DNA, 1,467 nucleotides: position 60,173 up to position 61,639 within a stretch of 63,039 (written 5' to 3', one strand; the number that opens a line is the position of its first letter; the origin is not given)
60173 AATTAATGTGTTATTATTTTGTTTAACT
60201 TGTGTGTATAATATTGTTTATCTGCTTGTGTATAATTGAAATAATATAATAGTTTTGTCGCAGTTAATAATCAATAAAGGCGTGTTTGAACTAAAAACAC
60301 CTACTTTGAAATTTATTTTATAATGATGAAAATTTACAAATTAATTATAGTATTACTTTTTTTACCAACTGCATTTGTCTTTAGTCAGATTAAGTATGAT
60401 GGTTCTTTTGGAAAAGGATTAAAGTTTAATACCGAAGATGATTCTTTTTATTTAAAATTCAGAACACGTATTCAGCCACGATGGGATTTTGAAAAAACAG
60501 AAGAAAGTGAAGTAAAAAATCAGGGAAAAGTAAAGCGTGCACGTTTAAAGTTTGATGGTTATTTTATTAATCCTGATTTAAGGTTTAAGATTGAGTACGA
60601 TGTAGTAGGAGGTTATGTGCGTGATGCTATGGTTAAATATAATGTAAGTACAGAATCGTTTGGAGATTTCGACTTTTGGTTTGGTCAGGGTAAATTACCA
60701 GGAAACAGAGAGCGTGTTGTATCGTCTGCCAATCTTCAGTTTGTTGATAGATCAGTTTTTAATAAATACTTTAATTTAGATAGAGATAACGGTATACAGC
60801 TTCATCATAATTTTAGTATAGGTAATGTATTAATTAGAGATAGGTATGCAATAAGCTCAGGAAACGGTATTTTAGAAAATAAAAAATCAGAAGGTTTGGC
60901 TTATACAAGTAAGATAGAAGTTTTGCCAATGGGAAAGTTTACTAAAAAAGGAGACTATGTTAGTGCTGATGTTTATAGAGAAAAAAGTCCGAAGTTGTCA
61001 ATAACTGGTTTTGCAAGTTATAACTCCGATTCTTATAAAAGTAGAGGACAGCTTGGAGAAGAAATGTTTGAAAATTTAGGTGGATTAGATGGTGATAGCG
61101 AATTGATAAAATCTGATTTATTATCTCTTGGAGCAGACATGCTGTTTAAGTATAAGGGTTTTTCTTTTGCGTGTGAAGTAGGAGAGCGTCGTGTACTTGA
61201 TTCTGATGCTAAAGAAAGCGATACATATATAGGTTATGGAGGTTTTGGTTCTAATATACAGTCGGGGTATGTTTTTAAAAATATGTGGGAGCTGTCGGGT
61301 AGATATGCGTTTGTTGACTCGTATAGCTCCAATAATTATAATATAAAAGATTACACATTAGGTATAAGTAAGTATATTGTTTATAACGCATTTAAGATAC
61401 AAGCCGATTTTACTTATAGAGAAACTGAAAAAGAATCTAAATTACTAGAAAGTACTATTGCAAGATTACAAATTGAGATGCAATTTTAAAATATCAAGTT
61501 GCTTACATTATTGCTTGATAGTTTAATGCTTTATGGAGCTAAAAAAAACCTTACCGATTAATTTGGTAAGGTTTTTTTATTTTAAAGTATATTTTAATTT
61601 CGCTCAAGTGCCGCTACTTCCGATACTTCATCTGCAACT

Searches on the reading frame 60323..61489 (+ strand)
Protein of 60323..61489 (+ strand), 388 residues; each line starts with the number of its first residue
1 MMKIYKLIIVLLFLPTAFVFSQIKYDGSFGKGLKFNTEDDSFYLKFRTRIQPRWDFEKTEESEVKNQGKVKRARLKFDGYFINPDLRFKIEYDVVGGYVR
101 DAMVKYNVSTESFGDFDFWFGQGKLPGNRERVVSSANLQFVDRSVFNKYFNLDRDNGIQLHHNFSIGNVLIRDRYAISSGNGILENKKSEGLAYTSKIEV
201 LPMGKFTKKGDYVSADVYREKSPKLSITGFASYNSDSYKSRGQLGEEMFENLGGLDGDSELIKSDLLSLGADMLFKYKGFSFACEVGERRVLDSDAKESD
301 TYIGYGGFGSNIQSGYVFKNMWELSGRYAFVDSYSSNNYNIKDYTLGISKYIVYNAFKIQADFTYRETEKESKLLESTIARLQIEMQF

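Call 52: search_protein_families(library=pfam, proteins=[window:60323-61489:+], max_evalue=0.00001)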
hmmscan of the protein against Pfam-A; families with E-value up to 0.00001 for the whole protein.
window:60323-61489:+ (388 aa): 1 family
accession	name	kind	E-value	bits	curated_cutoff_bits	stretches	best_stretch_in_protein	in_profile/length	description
PF07396.17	Porin_O_P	-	4.8e-11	43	20.9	1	46-169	1-135/370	Phosphate-selective porin O and P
